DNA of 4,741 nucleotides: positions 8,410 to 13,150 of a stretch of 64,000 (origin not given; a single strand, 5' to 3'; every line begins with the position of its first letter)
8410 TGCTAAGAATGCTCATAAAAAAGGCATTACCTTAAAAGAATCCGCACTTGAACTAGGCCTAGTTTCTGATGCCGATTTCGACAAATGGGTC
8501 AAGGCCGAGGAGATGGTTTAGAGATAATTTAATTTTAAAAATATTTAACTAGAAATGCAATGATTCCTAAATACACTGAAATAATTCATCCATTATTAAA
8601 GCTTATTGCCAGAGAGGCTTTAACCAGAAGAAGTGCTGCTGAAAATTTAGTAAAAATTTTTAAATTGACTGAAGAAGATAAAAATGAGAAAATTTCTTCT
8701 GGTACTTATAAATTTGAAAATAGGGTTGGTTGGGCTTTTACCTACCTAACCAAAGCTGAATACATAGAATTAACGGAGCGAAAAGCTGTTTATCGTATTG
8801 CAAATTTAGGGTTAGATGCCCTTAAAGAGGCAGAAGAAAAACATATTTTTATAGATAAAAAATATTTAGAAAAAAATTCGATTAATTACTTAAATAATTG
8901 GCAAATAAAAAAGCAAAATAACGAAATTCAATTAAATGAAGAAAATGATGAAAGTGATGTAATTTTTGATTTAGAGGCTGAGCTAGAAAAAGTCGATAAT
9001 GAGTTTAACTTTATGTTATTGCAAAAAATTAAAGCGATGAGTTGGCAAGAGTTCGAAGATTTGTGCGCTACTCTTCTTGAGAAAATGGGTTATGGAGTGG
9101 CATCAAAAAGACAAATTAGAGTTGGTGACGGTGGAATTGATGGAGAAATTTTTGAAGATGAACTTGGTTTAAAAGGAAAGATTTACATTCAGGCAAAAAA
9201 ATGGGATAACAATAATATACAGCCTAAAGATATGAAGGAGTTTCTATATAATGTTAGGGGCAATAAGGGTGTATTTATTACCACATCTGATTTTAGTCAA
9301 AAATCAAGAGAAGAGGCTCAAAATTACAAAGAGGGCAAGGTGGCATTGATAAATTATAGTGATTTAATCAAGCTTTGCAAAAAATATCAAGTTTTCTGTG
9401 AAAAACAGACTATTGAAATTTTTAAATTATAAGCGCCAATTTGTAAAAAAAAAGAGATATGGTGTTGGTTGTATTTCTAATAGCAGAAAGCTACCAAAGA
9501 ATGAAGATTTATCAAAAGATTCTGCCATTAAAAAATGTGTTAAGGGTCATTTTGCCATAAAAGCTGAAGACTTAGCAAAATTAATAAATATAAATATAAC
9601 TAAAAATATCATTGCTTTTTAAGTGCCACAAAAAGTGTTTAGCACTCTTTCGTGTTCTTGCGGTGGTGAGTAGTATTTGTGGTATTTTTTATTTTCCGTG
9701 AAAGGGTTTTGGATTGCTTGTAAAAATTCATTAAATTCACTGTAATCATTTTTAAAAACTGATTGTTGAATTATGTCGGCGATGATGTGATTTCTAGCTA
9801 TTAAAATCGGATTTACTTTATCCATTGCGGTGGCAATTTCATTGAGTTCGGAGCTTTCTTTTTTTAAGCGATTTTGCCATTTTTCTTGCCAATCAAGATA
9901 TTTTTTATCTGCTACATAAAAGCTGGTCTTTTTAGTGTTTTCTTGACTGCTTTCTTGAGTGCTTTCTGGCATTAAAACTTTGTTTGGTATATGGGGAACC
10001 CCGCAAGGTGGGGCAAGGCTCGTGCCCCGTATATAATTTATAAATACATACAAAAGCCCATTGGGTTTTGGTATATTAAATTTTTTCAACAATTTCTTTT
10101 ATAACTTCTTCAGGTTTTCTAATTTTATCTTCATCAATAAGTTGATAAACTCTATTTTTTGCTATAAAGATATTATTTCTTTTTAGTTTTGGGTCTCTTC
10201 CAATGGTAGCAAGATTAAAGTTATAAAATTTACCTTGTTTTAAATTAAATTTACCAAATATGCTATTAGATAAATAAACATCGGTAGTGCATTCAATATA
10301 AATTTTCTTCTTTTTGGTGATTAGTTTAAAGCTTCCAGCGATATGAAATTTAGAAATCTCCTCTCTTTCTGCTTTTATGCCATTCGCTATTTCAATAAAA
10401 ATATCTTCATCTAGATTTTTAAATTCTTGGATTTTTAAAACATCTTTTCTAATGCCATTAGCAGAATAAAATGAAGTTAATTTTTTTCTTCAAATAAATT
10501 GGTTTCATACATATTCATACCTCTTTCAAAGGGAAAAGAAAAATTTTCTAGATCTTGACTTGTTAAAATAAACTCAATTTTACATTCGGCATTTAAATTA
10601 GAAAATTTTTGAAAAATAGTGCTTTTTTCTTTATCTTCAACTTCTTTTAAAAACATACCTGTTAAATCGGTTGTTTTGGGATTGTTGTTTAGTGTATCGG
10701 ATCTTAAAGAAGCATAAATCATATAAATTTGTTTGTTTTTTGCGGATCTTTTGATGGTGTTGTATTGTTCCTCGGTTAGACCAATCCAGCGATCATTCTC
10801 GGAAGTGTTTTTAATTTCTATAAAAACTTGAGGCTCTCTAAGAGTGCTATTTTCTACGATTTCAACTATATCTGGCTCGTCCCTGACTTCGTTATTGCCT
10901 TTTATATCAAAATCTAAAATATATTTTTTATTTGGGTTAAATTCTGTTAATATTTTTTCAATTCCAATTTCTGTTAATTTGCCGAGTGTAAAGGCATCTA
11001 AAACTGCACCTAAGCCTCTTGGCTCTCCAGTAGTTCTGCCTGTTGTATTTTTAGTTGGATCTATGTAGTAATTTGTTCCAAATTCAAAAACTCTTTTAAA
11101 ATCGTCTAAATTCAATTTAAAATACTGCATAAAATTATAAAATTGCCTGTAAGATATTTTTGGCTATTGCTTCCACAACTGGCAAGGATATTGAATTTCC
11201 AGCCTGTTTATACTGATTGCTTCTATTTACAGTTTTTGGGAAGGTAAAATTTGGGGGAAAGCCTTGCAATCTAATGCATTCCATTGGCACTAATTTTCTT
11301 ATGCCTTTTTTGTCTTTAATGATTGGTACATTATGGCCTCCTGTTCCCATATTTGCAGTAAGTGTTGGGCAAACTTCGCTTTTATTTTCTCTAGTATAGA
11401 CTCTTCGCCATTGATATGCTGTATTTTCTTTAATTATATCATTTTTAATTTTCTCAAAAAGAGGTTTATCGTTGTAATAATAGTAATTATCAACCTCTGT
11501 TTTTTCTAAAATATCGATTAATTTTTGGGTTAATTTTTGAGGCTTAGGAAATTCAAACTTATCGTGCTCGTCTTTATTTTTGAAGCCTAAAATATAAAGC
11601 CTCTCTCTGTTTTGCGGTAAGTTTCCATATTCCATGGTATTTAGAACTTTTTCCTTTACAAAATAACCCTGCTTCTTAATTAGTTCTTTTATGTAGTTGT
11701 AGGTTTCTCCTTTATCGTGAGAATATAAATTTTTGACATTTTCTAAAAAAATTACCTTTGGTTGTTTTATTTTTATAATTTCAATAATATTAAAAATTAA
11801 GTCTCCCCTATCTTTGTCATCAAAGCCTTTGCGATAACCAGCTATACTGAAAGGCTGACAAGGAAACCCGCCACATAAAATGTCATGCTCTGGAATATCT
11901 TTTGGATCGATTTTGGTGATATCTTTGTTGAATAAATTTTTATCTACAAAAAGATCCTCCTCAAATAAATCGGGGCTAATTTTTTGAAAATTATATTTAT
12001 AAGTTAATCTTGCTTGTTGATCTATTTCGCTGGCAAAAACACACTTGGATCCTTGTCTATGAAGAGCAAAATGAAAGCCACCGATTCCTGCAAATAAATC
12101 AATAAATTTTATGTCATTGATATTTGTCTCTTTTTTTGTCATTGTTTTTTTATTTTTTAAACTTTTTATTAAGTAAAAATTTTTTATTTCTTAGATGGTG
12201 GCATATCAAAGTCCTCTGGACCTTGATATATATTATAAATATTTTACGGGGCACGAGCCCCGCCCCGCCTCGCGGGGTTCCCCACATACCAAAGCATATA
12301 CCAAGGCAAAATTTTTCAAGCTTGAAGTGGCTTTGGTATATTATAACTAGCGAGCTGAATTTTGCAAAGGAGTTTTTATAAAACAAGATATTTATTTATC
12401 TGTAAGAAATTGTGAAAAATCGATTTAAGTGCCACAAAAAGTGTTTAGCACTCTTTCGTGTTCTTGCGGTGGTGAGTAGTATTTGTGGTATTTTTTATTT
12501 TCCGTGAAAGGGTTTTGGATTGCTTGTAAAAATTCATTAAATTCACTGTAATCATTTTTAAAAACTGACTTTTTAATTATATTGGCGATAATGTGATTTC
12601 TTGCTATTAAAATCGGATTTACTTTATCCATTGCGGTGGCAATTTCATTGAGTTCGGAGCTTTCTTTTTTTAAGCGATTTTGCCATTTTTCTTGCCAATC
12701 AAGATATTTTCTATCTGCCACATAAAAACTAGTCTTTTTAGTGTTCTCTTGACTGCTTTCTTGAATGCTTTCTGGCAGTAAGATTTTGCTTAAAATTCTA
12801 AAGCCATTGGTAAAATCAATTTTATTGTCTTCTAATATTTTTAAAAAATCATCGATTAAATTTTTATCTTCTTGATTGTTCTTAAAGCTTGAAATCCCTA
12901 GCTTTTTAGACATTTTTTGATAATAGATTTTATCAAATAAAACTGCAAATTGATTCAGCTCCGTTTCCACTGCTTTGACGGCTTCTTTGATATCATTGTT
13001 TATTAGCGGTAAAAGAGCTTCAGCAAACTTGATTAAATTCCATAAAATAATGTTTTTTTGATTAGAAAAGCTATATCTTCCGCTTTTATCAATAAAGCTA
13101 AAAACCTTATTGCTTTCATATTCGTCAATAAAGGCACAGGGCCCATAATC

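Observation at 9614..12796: Type II R-M cassette bracketed by inverted palindromic elements and a ~375 bp direct duplication of the selO 3' end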

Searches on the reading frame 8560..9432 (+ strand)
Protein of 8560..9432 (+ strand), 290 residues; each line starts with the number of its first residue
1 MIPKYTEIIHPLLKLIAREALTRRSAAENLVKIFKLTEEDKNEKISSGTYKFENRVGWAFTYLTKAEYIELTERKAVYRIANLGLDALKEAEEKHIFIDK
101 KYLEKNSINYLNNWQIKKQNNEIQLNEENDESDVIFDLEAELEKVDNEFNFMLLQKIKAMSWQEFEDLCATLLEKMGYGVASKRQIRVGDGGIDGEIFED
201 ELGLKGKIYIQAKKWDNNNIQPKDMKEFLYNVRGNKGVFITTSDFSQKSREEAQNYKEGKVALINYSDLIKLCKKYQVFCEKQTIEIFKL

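Call 15: search_protein_families(library=pfam, proteins=[window:8560-9432:+], max_evalue=0.01)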
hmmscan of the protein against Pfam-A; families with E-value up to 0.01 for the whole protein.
window:8560-9432:+ (290 aa): 3 families
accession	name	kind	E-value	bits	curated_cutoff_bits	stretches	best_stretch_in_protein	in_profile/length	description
PF04471.18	Mrr_cat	-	9.9e-28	97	21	1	157-273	1-115/115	Restriction endonuclease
PF14338.12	Mrr_N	-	1.1e-18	67.6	29.5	1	5-90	1-87/87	Mrr N-terminal domain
PF22722.2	NA-iREase1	-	2.3e-08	34.4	27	1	165-270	1-105/106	NACHT-associated inactive Restriction Endonuclease 1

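Call 18: find_encoding_contigs(protein=window:8560-9432:+, flank=8000, max_places=10)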
Protein window:8560-9432:+ (290 aa): no gene with exactly this product is on record in the collection.

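Call 39: search_protein_families(library=padloc, proteins=[window:8560-9432:+], max_evalue=0.001)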
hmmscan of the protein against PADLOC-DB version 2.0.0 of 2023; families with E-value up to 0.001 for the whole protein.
window:8560-9432:+ (290 aa): 5 families
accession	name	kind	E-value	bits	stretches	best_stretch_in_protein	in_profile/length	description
PDLC03657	mREase_IV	-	8.9e-34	115.2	1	2-287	3-306/317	Type IV methyl-directed restriction enzyme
PDLC04819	PDC-S02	-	1.2e-18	65.5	1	120-276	162-309/334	-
PDLC04806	PDC-S02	-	3.7e-18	63.9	1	115-273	146-300/324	-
PDLC04796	PDC-S02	-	1.8e-12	44.9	1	98-289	184-373/390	-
PDLC03663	mREase_IV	-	0.0001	19.1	1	161-275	413-525/544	Type IV methyl-directed restriction enzyme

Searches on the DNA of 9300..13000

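Call 30: search_rna_families(source=window, start=9300, end=13000, threshold=evalue, max_evalue=1)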
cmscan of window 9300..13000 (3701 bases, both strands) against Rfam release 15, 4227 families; matches with E-value up to 1: 1.
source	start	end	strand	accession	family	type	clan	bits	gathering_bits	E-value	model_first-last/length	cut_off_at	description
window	12719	12815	+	RF00746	mir-454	Gene; miRNA;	-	24.1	60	0.043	1-103/103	no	mir-454 microRNA precursor family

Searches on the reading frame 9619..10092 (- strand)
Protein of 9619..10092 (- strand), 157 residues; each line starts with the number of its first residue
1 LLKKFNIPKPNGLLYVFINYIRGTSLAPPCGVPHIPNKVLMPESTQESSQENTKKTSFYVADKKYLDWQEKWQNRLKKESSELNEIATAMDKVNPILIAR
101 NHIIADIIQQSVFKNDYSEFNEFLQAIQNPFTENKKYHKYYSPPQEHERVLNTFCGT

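Call 15: search_protein_families(library=pfam, proteins=[window:9619-10092:-], max_evalue=0.01)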
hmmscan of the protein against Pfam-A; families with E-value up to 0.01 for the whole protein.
window:9619-10092:- (157 aa): 2 families
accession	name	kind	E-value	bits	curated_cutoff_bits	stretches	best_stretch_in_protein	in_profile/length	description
PF02696.19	SelO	-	3.2e-06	26.6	22.8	1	49-127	385-465/466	Protein adenylyltransferase SelO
PF01042.26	Ribonuc_L-PSP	-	0.0056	17.1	27.3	1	82-138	41-97/121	Endoribonuclease L-PSP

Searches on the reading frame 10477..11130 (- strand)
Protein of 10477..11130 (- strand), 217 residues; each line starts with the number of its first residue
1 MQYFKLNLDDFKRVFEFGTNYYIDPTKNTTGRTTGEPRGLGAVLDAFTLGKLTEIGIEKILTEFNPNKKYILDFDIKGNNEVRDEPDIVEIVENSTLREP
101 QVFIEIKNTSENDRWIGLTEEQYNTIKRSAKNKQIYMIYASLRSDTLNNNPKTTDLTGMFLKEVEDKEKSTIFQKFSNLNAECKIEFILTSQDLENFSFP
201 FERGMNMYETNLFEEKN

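Call 15: search_protein_families(library=pfam, proteins=[window:10477-11130:-], max_evalue=0.01)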
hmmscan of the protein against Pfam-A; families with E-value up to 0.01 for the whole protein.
window:10477-11130:- (217 aa): 1 family
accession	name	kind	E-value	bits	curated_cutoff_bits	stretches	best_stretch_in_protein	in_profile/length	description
PF13020.12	NOV_C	-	0.0056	17.2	22.1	0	69-141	26-82/91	Protein NO VEIN, C-terminal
